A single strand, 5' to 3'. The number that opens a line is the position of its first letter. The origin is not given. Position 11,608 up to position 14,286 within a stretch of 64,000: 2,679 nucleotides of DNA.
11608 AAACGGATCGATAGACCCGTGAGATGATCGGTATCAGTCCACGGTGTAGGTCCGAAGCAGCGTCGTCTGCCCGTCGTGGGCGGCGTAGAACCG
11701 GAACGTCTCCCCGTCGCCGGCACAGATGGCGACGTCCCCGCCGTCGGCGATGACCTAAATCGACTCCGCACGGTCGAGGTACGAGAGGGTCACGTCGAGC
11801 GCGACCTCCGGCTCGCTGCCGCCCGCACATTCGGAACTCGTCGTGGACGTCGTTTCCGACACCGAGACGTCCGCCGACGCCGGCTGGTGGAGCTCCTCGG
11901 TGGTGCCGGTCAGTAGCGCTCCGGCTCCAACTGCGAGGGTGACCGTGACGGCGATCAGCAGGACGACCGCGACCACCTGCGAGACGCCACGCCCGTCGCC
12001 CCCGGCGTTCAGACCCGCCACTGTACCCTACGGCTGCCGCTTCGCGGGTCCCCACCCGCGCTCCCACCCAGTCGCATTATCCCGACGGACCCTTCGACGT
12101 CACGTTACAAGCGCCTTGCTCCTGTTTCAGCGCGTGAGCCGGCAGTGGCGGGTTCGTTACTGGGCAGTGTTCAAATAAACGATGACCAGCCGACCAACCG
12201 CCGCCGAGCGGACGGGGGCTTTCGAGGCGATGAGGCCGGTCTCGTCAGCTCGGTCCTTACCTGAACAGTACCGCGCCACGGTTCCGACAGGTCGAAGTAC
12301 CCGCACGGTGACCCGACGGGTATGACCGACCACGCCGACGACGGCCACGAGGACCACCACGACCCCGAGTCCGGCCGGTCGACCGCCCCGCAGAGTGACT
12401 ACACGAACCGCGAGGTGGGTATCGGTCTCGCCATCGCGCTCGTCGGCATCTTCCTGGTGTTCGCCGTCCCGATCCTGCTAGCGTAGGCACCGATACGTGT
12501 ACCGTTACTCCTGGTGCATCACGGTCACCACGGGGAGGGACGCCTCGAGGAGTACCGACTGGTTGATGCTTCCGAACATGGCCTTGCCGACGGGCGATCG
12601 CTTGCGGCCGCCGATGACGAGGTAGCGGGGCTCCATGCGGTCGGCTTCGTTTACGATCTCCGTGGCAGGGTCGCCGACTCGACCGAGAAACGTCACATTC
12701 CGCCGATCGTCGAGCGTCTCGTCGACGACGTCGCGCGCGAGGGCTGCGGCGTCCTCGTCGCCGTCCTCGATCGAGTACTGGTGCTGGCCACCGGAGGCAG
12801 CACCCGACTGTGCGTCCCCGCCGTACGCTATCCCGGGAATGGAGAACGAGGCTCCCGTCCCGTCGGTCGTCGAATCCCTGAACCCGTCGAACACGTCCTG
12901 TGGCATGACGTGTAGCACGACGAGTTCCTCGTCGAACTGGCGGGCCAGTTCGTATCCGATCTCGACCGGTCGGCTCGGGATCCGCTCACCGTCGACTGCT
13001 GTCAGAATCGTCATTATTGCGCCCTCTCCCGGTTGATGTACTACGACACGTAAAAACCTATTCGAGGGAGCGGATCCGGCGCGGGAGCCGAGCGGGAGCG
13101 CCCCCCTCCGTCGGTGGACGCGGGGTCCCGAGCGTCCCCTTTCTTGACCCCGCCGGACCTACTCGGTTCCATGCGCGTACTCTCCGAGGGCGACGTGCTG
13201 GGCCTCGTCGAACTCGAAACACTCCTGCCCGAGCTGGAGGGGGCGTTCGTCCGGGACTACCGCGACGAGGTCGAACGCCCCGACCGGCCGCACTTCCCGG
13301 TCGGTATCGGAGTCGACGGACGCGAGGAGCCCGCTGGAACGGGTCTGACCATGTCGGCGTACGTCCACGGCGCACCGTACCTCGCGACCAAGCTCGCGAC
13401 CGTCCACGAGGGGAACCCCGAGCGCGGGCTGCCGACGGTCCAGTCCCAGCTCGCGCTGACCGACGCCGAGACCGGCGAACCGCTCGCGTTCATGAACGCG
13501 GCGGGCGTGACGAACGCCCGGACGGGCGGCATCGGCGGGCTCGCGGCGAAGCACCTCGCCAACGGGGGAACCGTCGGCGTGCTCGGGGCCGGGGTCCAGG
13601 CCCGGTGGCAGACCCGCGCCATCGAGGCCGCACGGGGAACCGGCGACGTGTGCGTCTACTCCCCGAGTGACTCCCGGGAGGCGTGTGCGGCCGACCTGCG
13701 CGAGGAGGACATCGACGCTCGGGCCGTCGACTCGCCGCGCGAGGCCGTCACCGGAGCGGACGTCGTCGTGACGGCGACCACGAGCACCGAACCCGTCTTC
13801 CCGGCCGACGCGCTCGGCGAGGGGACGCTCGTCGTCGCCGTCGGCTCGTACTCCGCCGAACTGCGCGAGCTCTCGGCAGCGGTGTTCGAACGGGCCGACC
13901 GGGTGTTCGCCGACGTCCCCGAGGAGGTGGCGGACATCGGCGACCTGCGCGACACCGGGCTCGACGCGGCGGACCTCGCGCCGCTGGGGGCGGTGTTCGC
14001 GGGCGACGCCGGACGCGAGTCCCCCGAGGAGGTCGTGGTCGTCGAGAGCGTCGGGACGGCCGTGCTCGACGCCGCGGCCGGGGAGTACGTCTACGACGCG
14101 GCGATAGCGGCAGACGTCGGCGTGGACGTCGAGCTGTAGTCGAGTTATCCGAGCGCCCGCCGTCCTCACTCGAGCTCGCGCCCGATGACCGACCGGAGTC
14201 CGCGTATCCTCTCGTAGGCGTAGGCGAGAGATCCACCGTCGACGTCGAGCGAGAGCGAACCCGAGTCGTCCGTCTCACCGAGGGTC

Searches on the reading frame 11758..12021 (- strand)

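Call 68: search_protein_families(library=pfam, proteins=[window:11758-12021:-], max_evalue=0.00001)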
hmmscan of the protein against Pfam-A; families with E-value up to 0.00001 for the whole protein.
window:11758-12021:- (88 aa): 1 family
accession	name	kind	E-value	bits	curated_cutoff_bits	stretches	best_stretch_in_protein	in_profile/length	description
PF07790.16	Pilin_N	-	3.5e-06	28.2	25.2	1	11-61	1-51/78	Archaeal Type IV pilin, N-terminal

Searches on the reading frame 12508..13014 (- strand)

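Call 68: search_protein_families(library=pfam, proteins=[window:12508-13014:-], max_evalue=0.00001)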
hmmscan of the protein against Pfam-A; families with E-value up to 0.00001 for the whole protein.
window:12508-13014:- (169 aa): 1 family
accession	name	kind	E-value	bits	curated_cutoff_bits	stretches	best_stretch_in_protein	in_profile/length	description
PF00582.32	Usp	-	8.3e-17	62.5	24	1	83-165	53-140/141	Universal stress protein family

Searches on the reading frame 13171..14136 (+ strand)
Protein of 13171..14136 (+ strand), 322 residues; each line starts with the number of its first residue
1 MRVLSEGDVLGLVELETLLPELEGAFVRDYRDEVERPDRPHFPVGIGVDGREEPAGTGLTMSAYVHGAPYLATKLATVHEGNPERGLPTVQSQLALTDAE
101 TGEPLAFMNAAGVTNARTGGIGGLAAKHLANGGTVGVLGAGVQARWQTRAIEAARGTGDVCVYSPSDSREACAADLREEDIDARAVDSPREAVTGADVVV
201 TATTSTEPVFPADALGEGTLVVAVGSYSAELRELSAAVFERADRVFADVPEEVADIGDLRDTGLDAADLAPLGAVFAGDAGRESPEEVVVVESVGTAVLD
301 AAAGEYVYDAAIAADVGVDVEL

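Call 68: search_protein_families(library=pfam, proteins=[window:13171-14136:+], max_evalue=0.00001)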
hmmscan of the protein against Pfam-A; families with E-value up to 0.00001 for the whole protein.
window:13171-14136:+ (322 aa): 1 family
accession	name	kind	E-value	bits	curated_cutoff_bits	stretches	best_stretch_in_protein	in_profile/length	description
PF02423.21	OCD_Mu_crystall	-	1.7e-54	185.3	24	1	9-312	11-311/314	Ornithine cyclodeaminase/mu-crystallin family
